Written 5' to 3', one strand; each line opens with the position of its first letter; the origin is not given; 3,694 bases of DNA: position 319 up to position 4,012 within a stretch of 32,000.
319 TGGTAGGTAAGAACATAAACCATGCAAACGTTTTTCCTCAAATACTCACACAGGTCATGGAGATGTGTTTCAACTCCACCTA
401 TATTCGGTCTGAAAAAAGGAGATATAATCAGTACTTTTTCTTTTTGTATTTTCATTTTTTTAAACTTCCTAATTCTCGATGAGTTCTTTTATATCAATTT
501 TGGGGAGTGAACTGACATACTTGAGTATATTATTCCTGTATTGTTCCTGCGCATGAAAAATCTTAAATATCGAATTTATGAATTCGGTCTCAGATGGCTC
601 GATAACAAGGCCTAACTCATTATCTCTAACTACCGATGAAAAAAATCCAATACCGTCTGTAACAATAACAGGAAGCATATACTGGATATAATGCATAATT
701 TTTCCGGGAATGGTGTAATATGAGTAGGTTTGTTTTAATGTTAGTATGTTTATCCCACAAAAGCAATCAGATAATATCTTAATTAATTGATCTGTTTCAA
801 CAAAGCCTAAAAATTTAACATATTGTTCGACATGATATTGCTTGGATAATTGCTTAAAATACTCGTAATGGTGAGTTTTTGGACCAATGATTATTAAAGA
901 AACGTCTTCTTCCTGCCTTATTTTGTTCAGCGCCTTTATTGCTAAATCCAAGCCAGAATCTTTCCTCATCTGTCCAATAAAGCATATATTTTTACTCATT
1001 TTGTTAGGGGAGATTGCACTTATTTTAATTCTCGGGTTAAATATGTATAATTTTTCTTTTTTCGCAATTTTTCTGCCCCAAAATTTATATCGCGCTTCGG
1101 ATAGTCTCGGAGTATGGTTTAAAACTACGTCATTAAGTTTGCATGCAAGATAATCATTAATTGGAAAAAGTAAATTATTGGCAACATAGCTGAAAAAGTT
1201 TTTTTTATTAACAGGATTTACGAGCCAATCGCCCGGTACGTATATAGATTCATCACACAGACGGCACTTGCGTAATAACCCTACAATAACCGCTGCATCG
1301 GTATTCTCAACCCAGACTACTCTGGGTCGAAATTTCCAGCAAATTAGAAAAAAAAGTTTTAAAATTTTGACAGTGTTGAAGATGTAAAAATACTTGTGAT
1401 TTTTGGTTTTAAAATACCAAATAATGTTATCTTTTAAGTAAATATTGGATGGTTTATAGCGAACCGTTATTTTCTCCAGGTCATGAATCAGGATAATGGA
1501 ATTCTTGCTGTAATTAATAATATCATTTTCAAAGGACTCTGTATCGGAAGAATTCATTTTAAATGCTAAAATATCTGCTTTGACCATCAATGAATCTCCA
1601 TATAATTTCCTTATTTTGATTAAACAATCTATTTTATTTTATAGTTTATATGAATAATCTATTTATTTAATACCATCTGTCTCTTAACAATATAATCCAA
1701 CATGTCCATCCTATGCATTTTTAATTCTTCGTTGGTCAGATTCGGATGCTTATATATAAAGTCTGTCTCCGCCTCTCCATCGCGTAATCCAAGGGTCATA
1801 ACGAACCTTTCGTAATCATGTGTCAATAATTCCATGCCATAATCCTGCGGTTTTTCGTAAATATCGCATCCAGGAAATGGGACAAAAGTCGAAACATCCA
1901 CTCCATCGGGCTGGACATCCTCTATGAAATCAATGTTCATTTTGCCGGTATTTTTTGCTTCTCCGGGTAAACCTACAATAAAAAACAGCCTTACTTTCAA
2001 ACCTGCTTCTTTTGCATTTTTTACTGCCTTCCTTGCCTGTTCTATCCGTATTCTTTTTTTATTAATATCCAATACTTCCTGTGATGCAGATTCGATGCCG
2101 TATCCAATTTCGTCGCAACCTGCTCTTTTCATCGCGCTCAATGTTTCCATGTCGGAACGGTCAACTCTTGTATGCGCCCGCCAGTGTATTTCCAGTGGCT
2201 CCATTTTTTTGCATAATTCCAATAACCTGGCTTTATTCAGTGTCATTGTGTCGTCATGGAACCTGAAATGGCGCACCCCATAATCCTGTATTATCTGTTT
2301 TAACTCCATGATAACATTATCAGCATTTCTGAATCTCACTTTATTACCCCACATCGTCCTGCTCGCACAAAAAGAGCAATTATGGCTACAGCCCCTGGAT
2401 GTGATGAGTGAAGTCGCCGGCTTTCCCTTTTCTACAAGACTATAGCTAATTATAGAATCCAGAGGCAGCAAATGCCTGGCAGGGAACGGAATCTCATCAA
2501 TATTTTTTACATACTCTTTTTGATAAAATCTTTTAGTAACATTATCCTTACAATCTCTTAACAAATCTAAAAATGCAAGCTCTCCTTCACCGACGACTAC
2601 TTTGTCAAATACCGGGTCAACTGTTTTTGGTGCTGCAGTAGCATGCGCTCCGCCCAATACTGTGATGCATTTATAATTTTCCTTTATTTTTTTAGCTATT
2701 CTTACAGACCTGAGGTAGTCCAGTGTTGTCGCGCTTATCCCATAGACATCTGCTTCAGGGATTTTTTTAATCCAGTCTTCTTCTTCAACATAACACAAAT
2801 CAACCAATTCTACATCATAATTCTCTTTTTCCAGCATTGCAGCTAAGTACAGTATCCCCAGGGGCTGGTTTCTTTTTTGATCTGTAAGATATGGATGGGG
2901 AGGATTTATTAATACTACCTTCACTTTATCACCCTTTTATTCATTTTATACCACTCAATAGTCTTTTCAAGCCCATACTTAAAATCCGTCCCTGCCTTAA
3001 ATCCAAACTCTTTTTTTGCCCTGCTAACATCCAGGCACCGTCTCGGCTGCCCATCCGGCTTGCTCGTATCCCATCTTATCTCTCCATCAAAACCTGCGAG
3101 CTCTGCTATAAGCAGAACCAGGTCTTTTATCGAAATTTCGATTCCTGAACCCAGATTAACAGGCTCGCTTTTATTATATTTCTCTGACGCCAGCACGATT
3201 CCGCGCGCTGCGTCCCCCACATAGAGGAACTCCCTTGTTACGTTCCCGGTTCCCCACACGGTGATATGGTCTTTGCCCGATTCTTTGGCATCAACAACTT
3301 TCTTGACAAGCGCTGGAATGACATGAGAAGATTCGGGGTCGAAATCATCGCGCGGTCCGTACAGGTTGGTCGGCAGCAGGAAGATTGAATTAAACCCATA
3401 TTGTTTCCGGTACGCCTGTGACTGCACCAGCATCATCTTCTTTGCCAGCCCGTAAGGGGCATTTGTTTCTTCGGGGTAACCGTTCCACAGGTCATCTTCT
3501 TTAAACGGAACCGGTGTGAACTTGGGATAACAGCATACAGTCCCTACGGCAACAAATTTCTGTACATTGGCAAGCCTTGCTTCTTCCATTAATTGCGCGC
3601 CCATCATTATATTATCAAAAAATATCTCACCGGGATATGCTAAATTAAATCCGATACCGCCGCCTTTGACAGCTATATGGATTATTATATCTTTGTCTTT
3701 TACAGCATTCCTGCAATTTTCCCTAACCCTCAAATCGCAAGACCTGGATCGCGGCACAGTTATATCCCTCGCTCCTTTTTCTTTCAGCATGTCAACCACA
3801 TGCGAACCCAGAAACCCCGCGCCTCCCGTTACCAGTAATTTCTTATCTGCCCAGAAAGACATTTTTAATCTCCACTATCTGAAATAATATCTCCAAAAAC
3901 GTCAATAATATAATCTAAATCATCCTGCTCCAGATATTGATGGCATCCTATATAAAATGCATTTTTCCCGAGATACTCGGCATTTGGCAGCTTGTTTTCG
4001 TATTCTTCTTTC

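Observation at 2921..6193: gmd + Lys->His, Cys-cluster DegT-family enzyme + Fcl/ColC-like reductase: predicted GDP-3,6-dideoxyhexose branch inside an archaeal AglB cluster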

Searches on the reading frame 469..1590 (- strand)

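Call 3: search_protein_families(library=pfam, proteins=[window:469-1590:-])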
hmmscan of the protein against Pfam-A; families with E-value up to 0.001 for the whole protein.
window:469-1590:- (373 aa): 2 families
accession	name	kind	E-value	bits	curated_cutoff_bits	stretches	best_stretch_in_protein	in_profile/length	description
PF00534.26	Glycos_transf_1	-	8.5e-20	71.4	26.4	1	195-352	11-163/172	Glycosyl transferases group 1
PF13692.12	Glyco_trans_1_4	-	7.4e-18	65.6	27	1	200-343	2-138/142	Glycosyl transferases group 1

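Call 4: search_protein_families(library=ncbifam, proteins=[window:469-1590:-])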
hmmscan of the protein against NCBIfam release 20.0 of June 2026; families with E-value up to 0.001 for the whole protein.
window:469-1590:- (373 aa): 7 families
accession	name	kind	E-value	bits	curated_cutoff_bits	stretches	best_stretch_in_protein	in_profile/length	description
NF046085.1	XrtY_assoc_Gly1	equivalog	1.5e-08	33.9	400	1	196-356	206-357/387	XrtY-associated glycosyltransferase XYAG1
NF041010.1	glycosy_Agl16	equivalog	1.7e-07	30.4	575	1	198-346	178-317/352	glycosylation protein Agl16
TIGR04157.1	glyco_rSAM_CFB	subfamily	3.7e-07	29.5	400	1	199-334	227-352/406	TIGR04157 family glycosyltransferase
NF038255.1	exopoly_VpsD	equivalog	1e-06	27.9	300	1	213-289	217-295/381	VpsD family glycosyltransferase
NF038295.1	EPS_HpsP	equivalog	3.8e-06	26.1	550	1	198-350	206-355/388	hormogonium polysaccharide biosynthesis glycosyltransferase HpsP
NF001898.0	PRK00654.1-1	equivalog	0.00017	20.3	603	1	201-255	295-350/477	glycogen synthase GlgA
TIGR04063.1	stp3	hypoth_equivalog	0.00058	18.9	442.05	1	200-272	214-286/397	TIGR04063 family PEP-CTERM/XrtA system glycosyltransferase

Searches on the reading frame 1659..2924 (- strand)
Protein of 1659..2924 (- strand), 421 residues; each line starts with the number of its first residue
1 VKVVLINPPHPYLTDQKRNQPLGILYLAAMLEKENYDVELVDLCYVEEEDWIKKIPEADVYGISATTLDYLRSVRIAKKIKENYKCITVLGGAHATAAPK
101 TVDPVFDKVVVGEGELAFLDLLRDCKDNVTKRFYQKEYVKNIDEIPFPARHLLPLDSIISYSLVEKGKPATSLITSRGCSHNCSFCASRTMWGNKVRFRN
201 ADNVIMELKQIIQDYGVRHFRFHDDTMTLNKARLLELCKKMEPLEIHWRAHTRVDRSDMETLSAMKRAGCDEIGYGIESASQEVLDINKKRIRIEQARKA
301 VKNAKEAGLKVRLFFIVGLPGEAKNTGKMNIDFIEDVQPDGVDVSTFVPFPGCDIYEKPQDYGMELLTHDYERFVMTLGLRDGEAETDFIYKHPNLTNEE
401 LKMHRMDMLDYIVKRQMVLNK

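Call 3: search_protein_families(library=pfam, proteins=[window:1659-2924:-])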
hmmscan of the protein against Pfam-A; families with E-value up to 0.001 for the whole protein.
window:1659-2924:- (421 aa): 3 families
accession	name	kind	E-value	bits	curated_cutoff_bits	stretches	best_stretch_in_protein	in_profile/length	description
PF04055.27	Radical_SAM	-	1.5e-27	97.2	29.5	1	174-325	2-157/166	Radical SAM superfamily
PF02310.24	B12-binding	-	2e-16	60.4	32.1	1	20-121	13-120/121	B12 binding domain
PF19864.5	Radical_SAM_N2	-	2.7e-05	24.1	29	1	78-146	79-146/151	Radical SAM proteins, N-terminal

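Call 4: search_protein_families(library=ncbifam, proteins=[window:1659-2924:-])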
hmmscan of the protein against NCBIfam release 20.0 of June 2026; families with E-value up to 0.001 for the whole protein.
window:1659-2924:- (421 aa): 40 families (the best 25 are shown)
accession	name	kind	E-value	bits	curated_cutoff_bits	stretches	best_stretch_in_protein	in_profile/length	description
TIGR03471.1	HpnJ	equivalog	8.8e-48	163.3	577.6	1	132-372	159-398/472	hopanoid biosynthesis associated radical SAM protein HpnJ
TIGR04479.1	bcpD_PhpK_rSAM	subfamily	7.2e-40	136.8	600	1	157-376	226-448/504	PhpK family radical SAM P-methyltransferase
TIGR02026.1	BchE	equivalog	1.1e-37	130.1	481.35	1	3-361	2-389/497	magnesium-protoporphyrin IX monomethyl ester anaerobic oxidative cyclase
TIGR04013.1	B12_SAM_MJ_1487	hypoth_equivalog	4.2e-37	127.9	251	2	22-222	11-202/382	TIGR04013 family B12-binding domain/radical SAM domain-containing protein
NF038361.1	rSAM_Sden_1168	equivalog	2.4e-36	125.5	575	1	74-363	161-477/560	Sden_1168 family B12-binding radical SAM P-methyltransferase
NF050148.1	rSAM_ApyD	equivalog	1.1e-35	123.2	750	1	58-358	75-392/645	RiPP biosynthesis radical SAM protein ApyD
TIGR04072.2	rSAM_ladder_B12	equivalog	2.7e-30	105.4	360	1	63-338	75-350/443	lipid biosynthesis B12-binding/radical SAM protein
TIGR04014.1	B12_SAM_MJ_0865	equivalog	2.5e-29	102.4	360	1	66-357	48-356/434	methyl-coenzyme M reductase glutamine C-methyltransferase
NF033070.1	rSAM_AprD4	equivalog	3.6e-29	102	500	1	84-363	117-394/456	AprD4 family radical SAM diol-dehydratase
TIGR04385.1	B12_rSAM_cofa1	equivalog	7.5e-29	101.2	450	1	158-337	183-364/438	B12 lower ligand biosynthesis radical SAM protein BzaD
NF040542.1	rSAM_RCCLKC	equivalog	1.9e-26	93.2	450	1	20-326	12-339/423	arsinothricin biosynthesis radical SAM protein ArsL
TIGR03975.1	rSAM_ocin_1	subfamily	2.1e-25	89.3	281.85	1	58-335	129-428/606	RiPP maturation radical SAM C-methyltransferase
TIGR04367.1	HpnR_B12_rSAM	equivalog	2.2e-25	89.2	650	1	1-374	1-385/490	hopanoid C-3 methylase HpnR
TIGR04295.1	B12_rSAM_oligo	hypoth_equivalog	4.9e-18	65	400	1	85-357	101-382/422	TIGR04295 family B12-binding domain-containing radical SAM protein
NF045585.1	rSAM_slr0320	equivalog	8.4e-18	64.1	775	1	167-309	232-379/511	photosystem II high light acclimation radical SAM protein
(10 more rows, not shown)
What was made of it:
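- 1659..2924 (-): B12-binding radical SAM enzyme that overlaps the Fcl-like gene by 4 nt. Possible lineage-specific tailoring step; role unknown. All NCBIfam matches fall far below their cutoffs (calls 3, 4).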

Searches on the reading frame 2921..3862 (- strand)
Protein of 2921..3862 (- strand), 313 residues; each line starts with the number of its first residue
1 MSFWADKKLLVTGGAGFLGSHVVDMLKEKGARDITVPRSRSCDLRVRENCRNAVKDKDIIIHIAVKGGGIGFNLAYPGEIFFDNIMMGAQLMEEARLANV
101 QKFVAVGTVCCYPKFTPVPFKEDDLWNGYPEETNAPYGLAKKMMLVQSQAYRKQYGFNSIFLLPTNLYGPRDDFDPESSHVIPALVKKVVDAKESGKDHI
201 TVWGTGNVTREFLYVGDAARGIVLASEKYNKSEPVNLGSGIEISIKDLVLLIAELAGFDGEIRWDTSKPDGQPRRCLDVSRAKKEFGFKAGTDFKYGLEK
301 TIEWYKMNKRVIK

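Call 3: search_protein_families(library=pfam, proteins=[window:2921-3862:-])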
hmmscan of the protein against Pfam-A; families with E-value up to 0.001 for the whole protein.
window:2921-3862:- (313 aa): 7 families
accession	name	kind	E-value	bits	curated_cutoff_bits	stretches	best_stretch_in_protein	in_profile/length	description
PF01370.27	Epimerase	-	8.6e-53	179.6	20.9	1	10-238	2-240/240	NAD dependent epimerase/dehydratase family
PF16363.11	GDP_Man_Dehyd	-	4.2e-24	86.1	27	2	42-301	59-332/332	GDP-mannose 4,6 dehydratase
PF01073.25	3Beta_HSD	-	3.2e-09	36.7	22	1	39-231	49-234/280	3-beta hydroxysteroid dehydrogenase/isomerase family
PF02719.21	Polysacc_synt_2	-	0.00022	21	20.2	0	42-108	61-128/293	Polysaccharide biosynthesis protein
PF04321.23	RmlD_sub_bind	-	0.00024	20.7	27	1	8-64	2-59/287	RmlD substrate binding domain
PF08659.16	KR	-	0.0006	20.2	22.6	0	10-41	4-34/180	KR domain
PF13460.12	NAD_binding_10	-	0.00063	20.1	27.2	0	42-115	46-105/184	NAD(P)H-binding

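Call 4: search_protein_families(library=ncbifam, proteins=[window:2921-3862:-])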
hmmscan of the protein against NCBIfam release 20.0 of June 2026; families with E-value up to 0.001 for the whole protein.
window:2921-3862:- (313 aa): 15 families
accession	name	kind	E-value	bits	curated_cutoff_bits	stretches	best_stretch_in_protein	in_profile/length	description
NF047922.1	GDPFucSynFcl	equivalog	9.1e-84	281.5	500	1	6-309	2-305/308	GDP-L-fucose synthase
TIGR01181.1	dTDP_gluc_dehyt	equivalog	1.1e-26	93.8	365.1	1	43-311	58-317/321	dTDP-glucose 4,6-dehydratase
TIGR04180.1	EDH_00030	hypoth_equivalog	2.3e-25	89.2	475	1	42-268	56-268/297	NAD-dependent 4,6-dehydratase LegB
TIGR01179.1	galE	equivalog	1.8e-23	82.9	262.3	1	8-310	1-330/332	UDP-glucose 4-epimerase GalE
NF007490.0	PRK10084.1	subfamily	1.7e-16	60.2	649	1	134-311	164-340/361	dTDP-glucose 4,6-dehydratase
NF007582.0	PRK10217.1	equivalog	9.3e-14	51.3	698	1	130-310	153-336/355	dTDP-glucose 4,6-dehydratase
TIGR02197.1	heptose_epim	equivalog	7.9e-13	48.3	274.6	2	133-264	134-268/316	ADP-glyceromanno-heptose 6-epimerase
NF011728.1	PRK15181.1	equivalog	1.5e-12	47.2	760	1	42-306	76-338/348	Vi polysaccharide biosynthesis UDP-N-acetylglucosaminuronic acid C-4 epimerase TviC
TIGR02622.1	CDP_4_6_dhtase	equivalog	3.1e-11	43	278.45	0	3-32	1-30/352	CDP-glucose 4,6-dehydratase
NF007956.0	PRK10675.1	subfamily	6.3e-11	42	394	1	43-305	58-329/338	UDP-glucose 4-epimerase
NF042422.1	oxyalk_red_OleD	equivalog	1.9e-10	40.7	580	1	8-225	2-214/329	2-alkyl-3-oxoalkanoate reductase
TIGR03466.1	HpnA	hypoth_equivalog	2.5e-09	36.5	367.65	1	8-257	2-247/327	hopanoid-associated sugar epimerase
NF008360.0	PRK11150.1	equivalog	1.9e-08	33.9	452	0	9-36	2-29/310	ADP-glyceromanno-heptose 6-epimerase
NF042423.1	oxyalk_red_Shew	equivalog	1e-07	31.4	580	1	7-244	9-239/331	2-alkyl-3-oxoalkanoate reductase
NF052578.1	StrlDmthSdmBMthl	equivalog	3.4e-07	30.3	600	1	33-258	42-247/328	sterol demethylase protein SdmB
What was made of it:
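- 2921..3862 (-): Fcl-family SDR. Predicted ColC-like GDP-4-keto-3,6-dideoxymannose epimerase/reductase. The Fcl model scores 281 bits, below the 500 cutoff (call 4).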

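Call 33: search_solved_structures(query=window:2921-3862:-, max_evalue=1e-20, show_alignments=1)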
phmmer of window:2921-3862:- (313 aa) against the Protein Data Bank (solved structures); distinct sequences matched with E-value up to 1e-20: 25.
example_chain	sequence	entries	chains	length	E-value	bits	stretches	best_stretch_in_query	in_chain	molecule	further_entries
8du0_A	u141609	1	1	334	1.3e-61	211.9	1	6-297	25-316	GDP-L-fucose synthase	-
7ll6_A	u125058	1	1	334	1.5e-61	211.6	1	6-290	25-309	GDP-L-fucose synthase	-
1bws_A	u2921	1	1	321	1.1e-53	185.8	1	7-309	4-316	PROTEIN (GDP-4-KETO-6-DEOXY-D-MANNOSE EPIMERASE/REDUCTASE)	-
1e7q_A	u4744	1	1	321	3.8e-53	184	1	6-309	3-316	GDP-FUCOSE SYNTHETASE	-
1bsv_A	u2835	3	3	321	4.1e-53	183.9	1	7-309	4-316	PROTEIN (GDP-FUCOSE SYNTHETASE) | GDP-FUCOSE SYNTHETASE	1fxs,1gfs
1e6u_A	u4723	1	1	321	5.4e-53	183.5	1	6-309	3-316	GDP-FUCOSE SYNTHETASE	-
1e7s_A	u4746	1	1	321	1e-52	182.6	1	7-309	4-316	GDP-FUCOSE SYNTHETASE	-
1e7r_A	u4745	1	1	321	7e-52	179.9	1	7-309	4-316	GDP-FUCOSE SYNTHETASE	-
4b8w_A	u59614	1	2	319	3.6e-49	171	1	5-308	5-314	GDP-L-FUCOSE SYNTHASE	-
4b8z_A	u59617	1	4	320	3.6e-49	171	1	5-308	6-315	GDP-L-FUCOSE SYNTHASE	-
4bkp_A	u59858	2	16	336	4.2e-49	170.8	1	5-308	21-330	GDP-L-FUCOSE SYNTHASE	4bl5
4e5y_A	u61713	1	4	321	6.4e-49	170.1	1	7-308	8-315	GDP-L-fucose synthase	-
7anh_A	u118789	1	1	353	6.9e-42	147.1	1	5-193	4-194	GDP-L-fucose synthase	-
7cxt_A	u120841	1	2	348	2e-37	132.4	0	6-201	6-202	GDP-L-fucose synthase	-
7m13_A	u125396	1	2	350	2e-37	132.4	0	6-201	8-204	GDP-L-fucose synthase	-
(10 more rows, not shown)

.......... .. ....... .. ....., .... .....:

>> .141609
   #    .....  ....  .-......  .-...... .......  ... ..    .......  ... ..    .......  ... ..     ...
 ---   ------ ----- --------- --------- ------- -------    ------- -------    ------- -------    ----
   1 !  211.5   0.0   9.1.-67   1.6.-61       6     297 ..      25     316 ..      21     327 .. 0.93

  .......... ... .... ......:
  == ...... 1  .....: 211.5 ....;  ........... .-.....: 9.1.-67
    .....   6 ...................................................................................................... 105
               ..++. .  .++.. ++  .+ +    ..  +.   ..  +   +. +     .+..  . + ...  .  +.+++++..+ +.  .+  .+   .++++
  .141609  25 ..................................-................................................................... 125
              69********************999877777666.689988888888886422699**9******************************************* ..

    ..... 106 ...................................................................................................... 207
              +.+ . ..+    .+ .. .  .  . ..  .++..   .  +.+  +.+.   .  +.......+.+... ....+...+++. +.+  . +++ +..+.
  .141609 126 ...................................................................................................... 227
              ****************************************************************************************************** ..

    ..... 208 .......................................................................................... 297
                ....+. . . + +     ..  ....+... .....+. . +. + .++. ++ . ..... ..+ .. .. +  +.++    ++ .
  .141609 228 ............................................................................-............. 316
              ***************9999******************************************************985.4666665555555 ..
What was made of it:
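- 2921..3862 (-): The Fcl catalytic positions Thr/Cys/Tyr/Lys/His are conserved (call 33).
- On Fcl (GDP-L-fucose synthase) equivalog: The catalytic residues are conserved, and the best PDB hits are Fcl enzymes (call 33).
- Closest known: Fcl. Same: The best PDB hits are Fcl enzymes, and the catalytic Thr/Cys/Tyr/Lys/His are conserved (call 33).
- The Fcl-like protein's best PDB matches all act on GDP-sugars, and it keeps the Fcl catalytic residues (call 33). It keeps all Fcl catalytic residues (call 33).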
